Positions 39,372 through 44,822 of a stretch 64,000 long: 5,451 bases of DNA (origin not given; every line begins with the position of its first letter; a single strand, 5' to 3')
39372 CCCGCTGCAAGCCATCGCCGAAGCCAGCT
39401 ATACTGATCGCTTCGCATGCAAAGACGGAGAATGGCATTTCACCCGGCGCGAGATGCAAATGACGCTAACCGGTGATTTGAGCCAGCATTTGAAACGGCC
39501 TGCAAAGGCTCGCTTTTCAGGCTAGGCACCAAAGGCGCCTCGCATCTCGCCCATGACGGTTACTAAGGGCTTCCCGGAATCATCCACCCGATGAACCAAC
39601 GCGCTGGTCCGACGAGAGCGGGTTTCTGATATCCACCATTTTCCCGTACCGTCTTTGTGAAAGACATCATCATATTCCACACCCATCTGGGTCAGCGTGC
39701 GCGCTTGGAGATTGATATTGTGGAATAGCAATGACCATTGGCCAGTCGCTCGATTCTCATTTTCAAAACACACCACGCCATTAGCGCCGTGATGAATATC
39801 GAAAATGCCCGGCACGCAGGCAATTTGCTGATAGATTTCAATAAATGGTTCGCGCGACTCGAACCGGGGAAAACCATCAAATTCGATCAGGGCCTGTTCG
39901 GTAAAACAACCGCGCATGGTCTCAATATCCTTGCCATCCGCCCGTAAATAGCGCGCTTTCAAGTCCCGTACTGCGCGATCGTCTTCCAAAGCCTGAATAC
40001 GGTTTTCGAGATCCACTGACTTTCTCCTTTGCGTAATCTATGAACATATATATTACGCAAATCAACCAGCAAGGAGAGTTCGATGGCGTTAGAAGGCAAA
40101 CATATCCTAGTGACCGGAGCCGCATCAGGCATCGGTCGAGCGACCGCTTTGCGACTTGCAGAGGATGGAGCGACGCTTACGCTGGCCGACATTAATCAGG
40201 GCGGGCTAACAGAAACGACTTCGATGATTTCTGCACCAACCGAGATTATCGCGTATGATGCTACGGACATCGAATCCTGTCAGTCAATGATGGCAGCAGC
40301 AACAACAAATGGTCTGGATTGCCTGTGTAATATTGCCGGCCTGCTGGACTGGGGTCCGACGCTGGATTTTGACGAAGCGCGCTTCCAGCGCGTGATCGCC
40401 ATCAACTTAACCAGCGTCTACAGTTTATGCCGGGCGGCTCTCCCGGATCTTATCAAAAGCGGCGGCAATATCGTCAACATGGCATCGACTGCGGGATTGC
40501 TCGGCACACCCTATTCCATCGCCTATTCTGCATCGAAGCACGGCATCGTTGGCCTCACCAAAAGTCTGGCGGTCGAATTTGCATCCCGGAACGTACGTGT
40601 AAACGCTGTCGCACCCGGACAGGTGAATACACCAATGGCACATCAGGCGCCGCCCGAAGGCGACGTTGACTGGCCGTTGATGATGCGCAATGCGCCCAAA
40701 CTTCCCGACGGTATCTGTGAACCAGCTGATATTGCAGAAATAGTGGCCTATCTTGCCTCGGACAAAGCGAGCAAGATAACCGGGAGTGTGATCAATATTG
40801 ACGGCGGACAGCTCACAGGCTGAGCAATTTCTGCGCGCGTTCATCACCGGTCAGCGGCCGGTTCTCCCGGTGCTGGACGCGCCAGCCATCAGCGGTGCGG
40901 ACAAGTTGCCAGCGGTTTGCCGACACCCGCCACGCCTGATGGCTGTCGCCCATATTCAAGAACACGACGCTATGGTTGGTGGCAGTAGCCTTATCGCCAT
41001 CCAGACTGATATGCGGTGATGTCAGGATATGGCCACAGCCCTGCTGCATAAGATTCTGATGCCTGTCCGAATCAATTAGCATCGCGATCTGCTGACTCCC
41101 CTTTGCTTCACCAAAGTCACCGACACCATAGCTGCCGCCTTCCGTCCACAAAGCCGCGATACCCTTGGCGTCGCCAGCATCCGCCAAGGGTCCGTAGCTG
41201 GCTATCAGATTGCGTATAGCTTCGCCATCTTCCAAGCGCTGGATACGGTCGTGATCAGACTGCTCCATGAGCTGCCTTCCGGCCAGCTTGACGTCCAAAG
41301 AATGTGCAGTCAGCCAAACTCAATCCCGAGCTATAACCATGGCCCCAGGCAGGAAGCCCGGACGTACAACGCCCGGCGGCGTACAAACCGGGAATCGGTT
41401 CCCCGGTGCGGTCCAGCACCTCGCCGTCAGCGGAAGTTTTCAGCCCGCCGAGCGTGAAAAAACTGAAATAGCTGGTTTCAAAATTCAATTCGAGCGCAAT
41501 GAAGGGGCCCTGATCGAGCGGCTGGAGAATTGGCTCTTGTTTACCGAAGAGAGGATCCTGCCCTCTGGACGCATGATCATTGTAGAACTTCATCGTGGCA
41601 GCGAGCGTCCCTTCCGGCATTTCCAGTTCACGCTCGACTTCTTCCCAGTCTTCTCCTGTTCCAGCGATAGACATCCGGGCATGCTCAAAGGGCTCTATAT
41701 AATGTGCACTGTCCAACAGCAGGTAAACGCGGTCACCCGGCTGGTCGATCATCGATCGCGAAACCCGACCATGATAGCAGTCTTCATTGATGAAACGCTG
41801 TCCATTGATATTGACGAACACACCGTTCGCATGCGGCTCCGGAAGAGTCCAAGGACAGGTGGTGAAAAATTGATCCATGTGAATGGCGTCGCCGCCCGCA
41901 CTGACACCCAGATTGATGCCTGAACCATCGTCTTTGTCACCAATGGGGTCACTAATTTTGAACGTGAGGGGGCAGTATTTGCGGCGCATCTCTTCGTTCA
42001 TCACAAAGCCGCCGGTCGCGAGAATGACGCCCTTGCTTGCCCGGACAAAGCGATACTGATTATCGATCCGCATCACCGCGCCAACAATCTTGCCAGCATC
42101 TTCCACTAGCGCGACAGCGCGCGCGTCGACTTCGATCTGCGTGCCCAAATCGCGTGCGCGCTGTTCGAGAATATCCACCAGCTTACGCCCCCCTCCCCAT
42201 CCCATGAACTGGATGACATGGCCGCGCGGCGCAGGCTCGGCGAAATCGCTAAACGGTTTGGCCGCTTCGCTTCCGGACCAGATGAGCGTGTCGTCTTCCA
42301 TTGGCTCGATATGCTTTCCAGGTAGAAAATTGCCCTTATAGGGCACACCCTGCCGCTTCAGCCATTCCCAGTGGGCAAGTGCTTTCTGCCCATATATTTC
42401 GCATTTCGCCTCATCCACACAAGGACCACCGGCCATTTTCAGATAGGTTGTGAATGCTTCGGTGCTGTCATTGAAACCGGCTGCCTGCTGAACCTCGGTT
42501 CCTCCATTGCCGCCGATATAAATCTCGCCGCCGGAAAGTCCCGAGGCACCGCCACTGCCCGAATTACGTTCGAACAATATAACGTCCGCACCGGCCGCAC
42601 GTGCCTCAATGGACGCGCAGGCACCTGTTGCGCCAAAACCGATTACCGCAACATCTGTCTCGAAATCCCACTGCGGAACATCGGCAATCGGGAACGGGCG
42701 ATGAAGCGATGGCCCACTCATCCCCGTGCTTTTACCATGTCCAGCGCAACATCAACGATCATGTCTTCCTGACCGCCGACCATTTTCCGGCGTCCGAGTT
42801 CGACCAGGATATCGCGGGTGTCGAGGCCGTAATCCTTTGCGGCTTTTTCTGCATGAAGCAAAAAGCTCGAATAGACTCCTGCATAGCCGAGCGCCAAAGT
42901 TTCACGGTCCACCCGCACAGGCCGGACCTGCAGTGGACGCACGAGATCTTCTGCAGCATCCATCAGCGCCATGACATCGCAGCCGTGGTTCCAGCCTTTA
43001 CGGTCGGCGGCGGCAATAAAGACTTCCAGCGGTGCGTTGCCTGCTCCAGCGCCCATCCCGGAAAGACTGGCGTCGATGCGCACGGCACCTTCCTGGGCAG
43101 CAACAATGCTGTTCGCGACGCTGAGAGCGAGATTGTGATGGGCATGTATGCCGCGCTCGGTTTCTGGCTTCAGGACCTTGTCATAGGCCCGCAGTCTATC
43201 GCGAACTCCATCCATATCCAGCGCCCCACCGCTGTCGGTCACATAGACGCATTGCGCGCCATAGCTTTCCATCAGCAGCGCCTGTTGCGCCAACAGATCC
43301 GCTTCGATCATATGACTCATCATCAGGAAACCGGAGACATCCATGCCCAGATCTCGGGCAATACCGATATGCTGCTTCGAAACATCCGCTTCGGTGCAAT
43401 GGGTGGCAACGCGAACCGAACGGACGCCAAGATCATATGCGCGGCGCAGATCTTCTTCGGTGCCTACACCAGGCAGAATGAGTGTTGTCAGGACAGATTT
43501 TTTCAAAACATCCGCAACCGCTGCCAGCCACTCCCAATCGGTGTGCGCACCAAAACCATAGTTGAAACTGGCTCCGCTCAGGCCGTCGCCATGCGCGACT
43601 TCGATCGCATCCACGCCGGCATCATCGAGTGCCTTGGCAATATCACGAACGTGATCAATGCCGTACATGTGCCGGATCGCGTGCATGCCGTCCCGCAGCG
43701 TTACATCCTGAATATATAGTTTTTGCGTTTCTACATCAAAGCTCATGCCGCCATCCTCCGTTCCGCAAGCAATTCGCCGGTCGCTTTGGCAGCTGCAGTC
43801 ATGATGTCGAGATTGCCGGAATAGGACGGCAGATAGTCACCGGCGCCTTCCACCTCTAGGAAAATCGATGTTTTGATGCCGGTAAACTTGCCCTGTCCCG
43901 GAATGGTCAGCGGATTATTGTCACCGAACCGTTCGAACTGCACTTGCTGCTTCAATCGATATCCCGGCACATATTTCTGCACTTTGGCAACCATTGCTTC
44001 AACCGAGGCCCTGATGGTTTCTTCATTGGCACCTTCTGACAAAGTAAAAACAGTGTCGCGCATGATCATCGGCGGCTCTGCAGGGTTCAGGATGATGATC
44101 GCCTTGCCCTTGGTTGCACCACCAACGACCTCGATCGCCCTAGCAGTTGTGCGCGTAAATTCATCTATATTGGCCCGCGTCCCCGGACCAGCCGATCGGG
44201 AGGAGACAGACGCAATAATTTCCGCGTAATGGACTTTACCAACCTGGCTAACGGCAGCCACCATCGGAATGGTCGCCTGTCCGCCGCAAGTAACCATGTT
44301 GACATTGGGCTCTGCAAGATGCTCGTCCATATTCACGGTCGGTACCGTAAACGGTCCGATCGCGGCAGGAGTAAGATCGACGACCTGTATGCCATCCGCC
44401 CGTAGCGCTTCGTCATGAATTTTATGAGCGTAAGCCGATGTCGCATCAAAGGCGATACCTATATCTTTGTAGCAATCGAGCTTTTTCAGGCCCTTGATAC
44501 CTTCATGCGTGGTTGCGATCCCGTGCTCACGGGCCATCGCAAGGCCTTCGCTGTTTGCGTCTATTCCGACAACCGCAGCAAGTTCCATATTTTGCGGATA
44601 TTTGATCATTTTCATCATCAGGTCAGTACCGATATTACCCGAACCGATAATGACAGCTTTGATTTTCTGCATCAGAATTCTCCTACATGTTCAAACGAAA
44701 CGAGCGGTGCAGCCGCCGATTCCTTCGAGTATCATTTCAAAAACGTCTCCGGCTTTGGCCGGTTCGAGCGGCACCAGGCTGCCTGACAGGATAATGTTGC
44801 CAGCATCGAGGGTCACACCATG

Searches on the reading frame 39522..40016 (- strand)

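Call 89: search_protein_families(library=pfam, proteins=[window:39522-40016:-], max_evalue=0.001)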
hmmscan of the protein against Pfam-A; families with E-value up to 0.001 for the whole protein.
window:39522-40016:- (164 aa): 1 family
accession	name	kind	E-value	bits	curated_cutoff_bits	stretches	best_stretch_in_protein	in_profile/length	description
PF13577.12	SnoaL_4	-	4.5e-17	62.7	24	1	8-133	1-126/126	SnoaL-like domain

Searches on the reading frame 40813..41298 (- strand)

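Call 89: search_protein_families(library=pfam, proteins=[window:40813-41298:-], max_evalue=0.001)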
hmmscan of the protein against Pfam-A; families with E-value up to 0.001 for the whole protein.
window:40813-41298:- (161 aa): 1 family
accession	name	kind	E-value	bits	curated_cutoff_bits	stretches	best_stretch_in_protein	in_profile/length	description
PF13577.12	SnoaL_4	-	4.3e-27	95.1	24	1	20-144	1-125/126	SnoaL-like domain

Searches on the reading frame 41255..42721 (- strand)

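Call 23: search_protein_families(library=pfam, proteins=[window:41255-42721:-], max_evalue=0.00001)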
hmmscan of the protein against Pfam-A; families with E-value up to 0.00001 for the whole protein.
window:41255-42721:- (488 aa): 3 families
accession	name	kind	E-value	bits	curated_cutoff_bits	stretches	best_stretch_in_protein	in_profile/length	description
PF00890.30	FAD_binding_2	-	8.9e-49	167.2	20.4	1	23-457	1-404/414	FAD binding domain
PF01266.30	DAO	-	7.5e-12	45.9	27.9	1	23-240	1-206/353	FAD dependent oxidoreductase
PF03486.20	HI0933_like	-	1.4e-06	28.4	50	0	23-64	2-43/244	HI0933-like protein Rossmann domain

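Call 74: search_protein_families(library=ncbifam, proteins=[window:41255-42721:-], max_evalue=1e-20)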
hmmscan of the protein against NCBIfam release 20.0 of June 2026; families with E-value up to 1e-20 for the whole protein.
window:41255-42721:- (488 aa): 21 families
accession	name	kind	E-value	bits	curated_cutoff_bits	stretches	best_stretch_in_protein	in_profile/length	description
NF005510.0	PRK07121.1-3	subfamily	4.5e-237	787.6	481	1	5-485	6-488/492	FAD-binding protein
NF005512.0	PRK07121.1-5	subfamily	1.6e-124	416.1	812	1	8-485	8-488/489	FAD-binding protein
NF005508.0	PRK07121.1-1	equivalog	7e-116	387.7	537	1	13-485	12-492/497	FAD-binding protein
NF005511.0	PRK07121.1-4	equivalog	3.8e-107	359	466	2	221-485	260-541/553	FAD-binding protein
NF005509.0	PRK07121.1-2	subfamily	1e-72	245.4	630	1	16-485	37-523/527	FAD-binding protein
NF005513.0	PRK07121.1-6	equivalog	1.7e-70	238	608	1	21-220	6-204/533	FAD-binding protein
TIGR01813.1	flavo_cyto_c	subfamily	6e-53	180.1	285.45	1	175-480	126-443/444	flavocytochrome c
NF004789.0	PRK06134.1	subfamily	1.7e-44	152.3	747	1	175-484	213-568/581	FAD-dependent oxidoreductase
NF005064.0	PRK06481.1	equivalog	1.1e-41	143.2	542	1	178-485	189-501/506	flavocytochrome c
NF009478.0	PRK12844.1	equivalog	2.1e-41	141.9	789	1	181-486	212-551/559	3-ketosteroid-delta-1-dehydrogenase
NF006130.0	PRK08274.1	equivalog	4.6e-39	134.5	369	1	21-487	5-462/467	FAD-dependent tricarballylate dehydrogenase TcuA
NF053717.1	VnlPnlRedVprA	equivalog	5.9e-38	130.9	600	0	360-483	359-478/481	vinyl phenol reductase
NF009473.0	PRK12835.1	subfamily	9.4e-37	126.7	837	0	15-123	5-110/585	FAD-binding protein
NF005882.1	PRK07843.1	equivalog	3.3e-35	121.5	788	0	178-465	201-528/547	3-oxosteroid 1-dehydrogenase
NF009474.0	PRK12837.1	equivalog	6.8e-35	120.8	675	1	177-453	171-479/513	FAD-binding protein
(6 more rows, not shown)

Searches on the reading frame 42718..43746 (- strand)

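Call 24: search_protein_families(library=pfam, proteins=[window:42718-43746:-], max_evalue=0.00001)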
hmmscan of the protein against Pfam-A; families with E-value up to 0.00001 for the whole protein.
window:42718-43746:- (342 aa): 2 families
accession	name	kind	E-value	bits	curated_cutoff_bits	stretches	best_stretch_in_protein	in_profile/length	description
PF00682.25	HMGL-like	-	8.5e-57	192.9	29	1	10-266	2-258/260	HMGL-like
PF07836.16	DmpG_comm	-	1.2e-32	111.7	27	1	278-338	2-62/63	DmpG-like communication domain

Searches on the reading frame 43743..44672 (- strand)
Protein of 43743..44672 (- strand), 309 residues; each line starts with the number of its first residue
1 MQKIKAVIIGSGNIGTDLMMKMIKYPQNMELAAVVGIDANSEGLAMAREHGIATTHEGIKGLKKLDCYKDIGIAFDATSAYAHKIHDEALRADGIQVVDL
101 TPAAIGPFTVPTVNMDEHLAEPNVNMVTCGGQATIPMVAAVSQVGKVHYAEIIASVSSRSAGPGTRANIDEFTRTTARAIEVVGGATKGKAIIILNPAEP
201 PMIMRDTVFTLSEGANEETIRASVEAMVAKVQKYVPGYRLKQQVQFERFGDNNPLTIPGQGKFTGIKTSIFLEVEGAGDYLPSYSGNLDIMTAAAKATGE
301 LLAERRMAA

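Call 24: search_protein_families(library=pfam, proteins=[window:43743-44672:-], max_evalue=0.00001)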
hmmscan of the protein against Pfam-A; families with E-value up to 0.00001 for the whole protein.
window:43743-44672:- (309 aa): 2 families
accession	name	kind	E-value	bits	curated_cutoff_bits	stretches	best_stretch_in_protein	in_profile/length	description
PF09290.16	AcetDehyd-dimer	-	6e-61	205.1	26.6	1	129-282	1-138/138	Prokaryotic acetaldehyde dehydrogenase, dimerisation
PF01118.30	Semialdhyde_dh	-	7.4e-08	33.3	26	1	6-116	2-116/121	Semialdehyde dehydrogenase, NAD binding domain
